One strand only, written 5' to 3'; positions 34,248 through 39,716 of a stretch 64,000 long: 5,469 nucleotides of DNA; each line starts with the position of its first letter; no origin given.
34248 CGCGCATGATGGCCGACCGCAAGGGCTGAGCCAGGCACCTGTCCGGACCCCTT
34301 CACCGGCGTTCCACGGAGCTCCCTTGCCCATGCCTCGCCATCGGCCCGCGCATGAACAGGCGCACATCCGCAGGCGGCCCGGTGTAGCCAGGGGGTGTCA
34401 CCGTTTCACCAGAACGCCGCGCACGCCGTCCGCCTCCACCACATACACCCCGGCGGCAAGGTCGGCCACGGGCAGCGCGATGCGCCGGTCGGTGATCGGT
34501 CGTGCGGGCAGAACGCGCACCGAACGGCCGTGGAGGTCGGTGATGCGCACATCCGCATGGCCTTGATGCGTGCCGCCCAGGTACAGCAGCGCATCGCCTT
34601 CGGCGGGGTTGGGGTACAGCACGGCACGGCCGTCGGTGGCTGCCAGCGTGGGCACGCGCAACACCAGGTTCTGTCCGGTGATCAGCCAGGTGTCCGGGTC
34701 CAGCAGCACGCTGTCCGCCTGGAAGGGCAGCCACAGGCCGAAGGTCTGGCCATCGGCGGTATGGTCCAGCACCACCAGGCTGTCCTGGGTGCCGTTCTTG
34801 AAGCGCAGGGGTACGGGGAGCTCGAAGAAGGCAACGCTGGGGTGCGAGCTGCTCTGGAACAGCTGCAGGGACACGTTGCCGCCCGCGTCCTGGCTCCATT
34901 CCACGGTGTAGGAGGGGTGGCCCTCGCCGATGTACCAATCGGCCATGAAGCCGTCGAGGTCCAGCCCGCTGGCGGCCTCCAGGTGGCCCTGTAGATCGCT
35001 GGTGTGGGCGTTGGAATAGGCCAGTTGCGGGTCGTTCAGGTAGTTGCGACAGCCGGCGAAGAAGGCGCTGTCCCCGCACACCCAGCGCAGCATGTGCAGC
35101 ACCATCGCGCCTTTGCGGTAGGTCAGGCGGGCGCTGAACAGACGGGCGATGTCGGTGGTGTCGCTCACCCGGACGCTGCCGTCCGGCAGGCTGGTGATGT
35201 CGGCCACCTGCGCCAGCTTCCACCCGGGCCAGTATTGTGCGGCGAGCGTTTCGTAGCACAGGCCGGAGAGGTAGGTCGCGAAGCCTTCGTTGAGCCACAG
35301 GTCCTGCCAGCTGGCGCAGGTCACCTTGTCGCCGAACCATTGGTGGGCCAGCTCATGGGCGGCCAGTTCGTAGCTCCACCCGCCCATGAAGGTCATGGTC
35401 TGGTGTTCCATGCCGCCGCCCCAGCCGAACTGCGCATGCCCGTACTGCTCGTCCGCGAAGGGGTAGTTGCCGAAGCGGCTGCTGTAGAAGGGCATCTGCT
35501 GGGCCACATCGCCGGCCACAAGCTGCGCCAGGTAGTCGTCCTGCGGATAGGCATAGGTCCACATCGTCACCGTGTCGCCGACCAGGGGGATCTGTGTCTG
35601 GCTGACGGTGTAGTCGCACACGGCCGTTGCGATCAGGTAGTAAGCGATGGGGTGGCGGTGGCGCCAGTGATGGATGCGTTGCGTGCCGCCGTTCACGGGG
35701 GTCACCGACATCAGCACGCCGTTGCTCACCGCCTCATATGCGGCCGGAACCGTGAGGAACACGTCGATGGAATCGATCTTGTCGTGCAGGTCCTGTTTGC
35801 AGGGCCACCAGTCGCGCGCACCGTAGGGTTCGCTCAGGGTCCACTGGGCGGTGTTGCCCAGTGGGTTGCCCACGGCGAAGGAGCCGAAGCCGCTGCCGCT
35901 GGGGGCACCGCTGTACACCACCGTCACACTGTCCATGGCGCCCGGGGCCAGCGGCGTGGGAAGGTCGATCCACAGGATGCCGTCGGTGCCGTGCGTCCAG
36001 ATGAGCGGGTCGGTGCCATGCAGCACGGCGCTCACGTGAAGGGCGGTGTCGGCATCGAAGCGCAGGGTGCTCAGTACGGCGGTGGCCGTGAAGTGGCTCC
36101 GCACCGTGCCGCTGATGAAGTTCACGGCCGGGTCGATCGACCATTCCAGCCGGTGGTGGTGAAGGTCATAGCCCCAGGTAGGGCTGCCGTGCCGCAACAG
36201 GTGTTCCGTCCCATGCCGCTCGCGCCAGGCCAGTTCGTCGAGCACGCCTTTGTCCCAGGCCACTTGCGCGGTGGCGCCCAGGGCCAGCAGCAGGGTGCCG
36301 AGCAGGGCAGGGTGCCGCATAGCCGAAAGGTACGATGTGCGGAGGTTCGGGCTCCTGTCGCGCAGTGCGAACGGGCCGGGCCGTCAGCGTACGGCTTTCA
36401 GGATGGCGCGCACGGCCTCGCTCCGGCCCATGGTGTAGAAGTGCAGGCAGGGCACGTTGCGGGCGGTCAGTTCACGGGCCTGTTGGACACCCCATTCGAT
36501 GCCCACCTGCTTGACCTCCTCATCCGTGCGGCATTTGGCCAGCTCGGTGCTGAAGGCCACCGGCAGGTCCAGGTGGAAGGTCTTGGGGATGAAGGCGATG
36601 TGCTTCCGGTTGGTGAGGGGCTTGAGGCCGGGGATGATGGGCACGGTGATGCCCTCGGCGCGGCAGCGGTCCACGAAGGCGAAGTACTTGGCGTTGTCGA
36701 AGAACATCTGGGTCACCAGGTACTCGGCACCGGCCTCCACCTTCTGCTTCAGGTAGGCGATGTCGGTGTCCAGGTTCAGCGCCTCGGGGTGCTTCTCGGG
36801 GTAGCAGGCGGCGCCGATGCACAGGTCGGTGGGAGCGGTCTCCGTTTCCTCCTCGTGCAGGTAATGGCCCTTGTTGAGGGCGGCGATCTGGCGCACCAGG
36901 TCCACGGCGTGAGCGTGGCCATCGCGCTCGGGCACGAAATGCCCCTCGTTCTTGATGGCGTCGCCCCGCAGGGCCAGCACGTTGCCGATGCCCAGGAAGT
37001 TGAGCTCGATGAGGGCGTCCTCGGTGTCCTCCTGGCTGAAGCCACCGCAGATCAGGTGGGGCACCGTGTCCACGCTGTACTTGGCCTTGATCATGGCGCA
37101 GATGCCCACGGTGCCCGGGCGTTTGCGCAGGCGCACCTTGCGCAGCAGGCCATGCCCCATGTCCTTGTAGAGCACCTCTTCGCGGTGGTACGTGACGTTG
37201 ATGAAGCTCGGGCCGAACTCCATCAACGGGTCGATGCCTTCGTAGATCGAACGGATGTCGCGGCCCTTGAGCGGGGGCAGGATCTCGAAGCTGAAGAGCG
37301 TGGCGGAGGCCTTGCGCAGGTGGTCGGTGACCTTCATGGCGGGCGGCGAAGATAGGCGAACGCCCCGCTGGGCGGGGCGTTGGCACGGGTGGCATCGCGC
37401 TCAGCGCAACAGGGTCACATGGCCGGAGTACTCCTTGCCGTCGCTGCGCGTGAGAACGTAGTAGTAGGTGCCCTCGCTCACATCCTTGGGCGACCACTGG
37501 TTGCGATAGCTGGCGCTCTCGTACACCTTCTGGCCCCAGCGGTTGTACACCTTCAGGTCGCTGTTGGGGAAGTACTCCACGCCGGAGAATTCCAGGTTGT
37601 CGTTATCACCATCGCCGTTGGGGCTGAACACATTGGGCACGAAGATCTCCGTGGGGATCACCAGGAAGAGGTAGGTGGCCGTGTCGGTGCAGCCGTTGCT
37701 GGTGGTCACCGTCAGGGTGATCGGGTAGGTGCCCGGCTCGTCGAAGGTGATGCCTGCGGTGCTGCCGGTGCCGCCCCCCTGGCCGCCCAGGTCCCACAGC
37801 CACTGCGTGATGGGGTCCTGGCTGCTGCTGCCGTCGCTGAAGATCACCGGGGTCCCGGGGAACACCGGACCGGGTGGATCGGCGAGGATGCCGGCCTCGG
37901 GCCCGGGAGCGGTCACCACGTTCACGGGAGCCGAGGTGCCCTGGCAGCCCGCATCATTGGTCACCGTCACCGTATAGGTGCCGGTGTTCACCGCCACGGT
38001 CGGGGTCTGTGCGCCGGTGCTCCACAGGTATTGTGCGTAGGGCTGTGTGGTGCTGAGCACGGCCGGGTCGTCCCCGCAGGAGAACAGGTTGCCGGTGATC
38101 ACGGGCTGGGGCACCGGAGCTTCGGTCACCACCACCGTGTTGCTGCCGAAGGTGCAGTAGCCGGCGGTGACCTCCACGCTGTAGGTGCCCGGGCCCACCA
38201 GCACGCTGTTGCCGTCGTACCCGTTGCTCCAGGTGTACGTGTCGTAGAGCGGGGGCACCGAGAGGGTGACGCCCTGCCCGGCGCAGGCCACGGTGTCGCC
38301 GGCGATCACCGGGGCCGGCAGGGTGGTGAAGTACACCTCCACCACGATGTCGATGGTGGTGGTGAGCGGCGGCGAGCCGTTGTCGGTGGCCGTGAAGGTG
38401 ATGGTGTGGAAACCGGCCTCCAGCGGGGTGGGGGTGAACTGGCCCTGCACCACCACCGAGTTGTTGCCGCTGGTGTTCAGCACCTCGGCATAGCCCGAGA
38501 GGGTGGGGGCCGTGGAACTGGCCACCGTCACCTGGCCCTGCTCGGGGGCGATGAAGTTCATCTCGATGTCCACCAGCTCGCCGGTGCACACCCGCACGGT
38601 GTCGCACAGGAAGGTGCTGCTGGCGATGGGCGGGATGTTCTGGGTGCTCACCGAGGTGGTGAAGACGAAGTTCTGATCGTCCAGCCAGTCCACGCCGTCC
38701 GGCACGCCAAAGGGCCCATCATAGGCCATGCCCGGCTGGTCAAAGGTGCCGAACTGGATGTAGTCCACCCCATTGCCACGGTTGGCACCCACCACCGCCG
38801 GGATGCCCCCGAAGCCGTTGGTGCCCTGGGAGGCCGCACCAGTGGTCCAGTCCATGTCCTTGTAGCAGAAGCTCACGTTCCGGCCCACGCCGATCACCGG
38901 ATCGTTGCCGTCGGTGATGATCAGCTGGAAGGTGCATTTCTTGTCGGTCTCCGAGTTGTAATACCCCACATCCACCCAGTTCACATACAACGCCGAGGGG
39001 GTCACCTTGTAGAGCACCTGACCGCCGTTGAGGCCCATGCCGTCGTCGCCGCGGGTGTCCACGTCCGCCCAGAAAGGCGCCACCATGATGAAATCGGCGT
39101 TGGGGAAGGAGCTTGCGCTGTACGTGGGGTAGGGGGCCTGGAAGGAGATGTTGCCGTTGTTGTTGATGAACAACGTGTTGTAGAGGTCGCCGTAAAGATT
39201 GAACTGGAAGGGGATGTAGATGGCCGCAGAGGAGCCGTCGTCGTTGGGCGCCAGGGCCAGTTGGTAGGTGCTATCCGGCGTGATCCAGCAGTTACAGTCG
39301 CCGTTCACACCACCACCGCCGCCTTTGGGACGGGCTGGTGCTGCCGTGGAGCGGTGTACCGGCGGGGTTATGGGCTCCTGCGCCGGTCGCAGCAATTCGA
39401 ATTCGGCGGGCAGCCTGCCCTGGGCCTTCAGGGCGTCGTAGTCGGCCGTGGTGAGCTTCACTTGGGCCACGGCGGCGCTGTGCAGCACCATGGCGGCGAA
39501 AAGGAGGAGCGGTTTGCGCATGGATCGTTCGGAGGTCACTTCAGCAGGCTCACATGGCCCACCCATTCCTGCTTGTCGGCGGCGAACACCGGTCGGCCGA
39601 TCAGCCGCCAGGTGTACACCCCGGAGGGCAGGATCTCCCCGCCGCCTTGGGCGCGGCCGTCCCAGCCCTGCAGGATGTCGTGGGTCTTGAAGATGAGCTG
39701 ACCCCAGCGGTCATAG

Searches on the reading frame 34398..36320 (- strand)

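Call 7: search_protein_families(library=pfam, proteins=[window:34398-36320:-], max_evalue=0.001)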
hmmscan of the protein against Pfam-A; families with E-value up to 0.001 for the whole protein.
window:34398-36320:- (640 aa): 2 families
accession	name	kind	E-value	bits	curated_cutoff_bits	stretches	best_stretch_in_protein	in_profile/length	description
PF01433.26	Peptidase_M1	-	1.1e-33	117.1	27.7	1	318-462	69-218/218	Peptidase family M1 domain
PF18962.6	Por_Secre_tail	-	1.4e-05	25.7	27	1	568-631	1-63/75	Secretion system C-terminal sorting domain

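Call 8: search_protein_families(library=ncbifam, proteins=[window:34398-36320:-], max_evalue=0.001)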
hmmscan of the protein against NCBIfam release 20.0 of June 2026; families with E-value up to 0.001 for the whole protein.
window:34398-36320:- (640 aa): 5 families
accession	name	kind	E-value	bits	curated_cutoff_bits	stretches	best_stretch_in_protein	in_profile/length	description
TIGR02412.1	pepN_strep_liv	equivalog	1.2e-28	100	591.2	1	320-490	291-466/832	aminopeptidase N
TIGR02414.1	pepN_proteo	equivalog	4.6e-12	44.9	718.2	1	320-492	289-464/868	aminopeptidase N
TIGR02411.1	leuko_A4_hydro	equivalog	1.1e-11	44.2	761.7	1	116-352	81-314/600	leukotriene-A(4) hydrolase/aminopeptidase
TIGR04183.1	Por_Secre_tail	domain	7.6e-05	22.6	23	1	568-631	1-59/72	T9SS type A sorting domain-containing protein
NF038113.1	T9SSA_dep_M36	equivalog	0.00041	18.6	885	1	564-632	791-857/869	T9SS-dependent M36 family metallopeptidase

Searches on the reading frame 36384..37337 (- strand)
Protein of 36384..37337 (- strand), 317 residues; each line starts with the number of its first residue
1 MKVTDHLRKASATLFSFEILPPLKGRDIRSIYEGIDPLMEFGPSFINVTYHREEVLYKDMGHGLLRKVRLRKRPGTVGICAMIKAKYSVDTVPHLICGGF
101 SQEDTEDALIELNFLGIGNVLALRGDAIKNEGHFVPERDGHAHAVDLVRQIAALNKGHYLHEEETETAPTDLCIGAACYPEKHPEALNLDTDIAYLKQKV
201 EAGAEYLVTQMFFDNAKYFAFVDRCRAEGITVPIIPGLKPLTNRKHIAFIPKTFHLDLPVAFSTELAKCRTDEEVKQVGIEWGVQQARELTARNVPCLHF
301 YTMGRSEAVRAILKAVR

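Call 7: search_protein_families(library=pfam, proteins=[window:36384-37337:-], max_evalue=0.001)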
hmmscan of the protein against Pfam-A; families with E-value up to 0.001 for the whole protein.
window:36384-37337:- (317 aa): 1 family
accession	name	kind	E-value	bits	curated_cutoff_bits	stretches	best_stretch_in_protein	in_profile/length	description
PF02219.23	MTHFR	-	7e-68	229.5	24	1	4-315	3-285/287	Methylenetetrahydrofolate reductase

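Call 8: search_protein_families(library=ncbifam, proteins=[window:36384-37337:-], max_evalue=0.001)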
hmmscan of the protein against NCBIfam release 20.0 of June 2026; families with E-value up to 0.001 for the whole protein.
window:36384-37337:- (317 aa): 4 families
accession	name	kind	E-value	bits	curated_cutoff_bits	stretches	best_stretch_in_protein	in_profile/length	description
TIGR00676.1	fadh2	equivalog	3e-92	308.8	293.7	1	15-316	1-274/275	methylenetetrahydrofolate reductase [NAD(P)H]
TIGR00677.1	fadh2_euk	equivalog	1e-55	189.1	310.05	1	15-315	2-274/281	methylenetetrahydrofolate reductase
NF006950.0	PRK09432.1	equivalog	3e-37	128.5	382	1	15-314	25-288/296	methylenetetrahydrofolate reductase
NF006396.0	PRK08645.1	equivalog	2.4e-24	85.4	453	1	73-291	365-573/611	bifunctional homocysteine S-methyltransferase/methylenetetrahydrofolate reductase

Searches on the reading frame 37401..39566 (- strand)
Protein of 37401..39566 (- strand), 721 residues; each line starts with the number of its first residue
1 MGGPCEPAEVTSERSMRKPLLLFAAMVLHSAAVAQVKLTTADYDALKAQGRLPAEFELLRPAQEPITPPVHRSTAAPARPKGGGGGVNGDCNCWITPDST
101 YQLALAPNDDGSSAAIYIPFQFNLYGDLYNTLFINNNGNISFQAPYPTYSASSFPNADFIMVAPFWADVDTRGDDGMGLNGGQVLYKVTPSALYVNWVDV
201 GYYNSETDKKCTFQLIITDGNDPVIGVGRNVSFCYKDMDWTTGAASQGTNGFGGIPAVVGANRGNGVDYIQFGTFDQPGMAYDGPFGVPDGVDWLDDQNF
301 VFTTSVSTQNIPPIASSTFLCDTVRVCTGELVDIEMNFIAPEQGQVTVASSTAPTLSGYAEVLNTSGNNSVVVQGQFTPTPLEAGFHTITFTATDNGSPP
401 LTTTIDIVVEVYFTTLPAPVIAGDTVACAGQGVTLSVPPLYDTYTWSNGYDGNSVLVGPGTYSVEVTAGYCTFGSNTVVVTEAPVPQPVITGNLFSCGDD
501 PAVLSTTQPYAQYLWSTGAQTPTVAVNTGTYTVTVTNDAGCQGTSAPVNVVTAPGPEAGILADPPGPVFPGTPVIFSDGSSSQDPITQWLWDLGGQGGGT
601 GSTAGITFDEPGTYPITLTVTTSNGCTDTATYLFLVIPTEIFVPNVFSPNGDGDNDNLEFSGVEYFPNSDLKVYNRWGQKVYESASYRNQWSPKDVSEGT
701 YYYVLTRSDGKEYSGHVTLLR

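Call 7: search_protein_families(library=pfam, proteins=[window:37401-39566:-], max_evalue=0.001)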
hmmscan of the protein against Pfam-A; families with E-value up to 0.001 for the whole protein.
window:37401-39566:- (721 aa): 4 families
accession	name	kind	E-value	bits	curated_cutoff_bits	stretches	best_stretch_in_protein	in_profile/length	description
PF06119.19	NIDO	-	1.9e-22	80.6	25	1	130-270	1-155/186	Nidogen-like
PF13585.12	CHU_C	-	1.7e-21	76.6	27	1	642-718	2-85/86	CHU_C Type IX secretion signal domain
PF18911.6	PKD_4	-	2e-10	41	27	1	564-631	10-80/85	PKD domain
PF00801.26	PKD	-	2.6e-07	31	23.5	1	565-629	8-74/80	PKD domain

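Call 8: search_protein_families(library=ncbifam, proteins=[window:37401-39566:-], max_evalue=0.001)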
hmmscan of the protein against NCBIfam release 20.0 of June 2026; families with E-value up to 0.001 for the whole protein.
window:37401-39566:- (721 aa): 1 family
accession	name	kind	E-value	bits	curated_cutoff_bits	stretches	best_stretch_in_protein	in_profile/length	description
TIGR04131.1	Bac_Flav_CTERM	domain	8.3e-13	48.3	35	1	643-721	3-85/85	T9SS type B sorting domain-containing protein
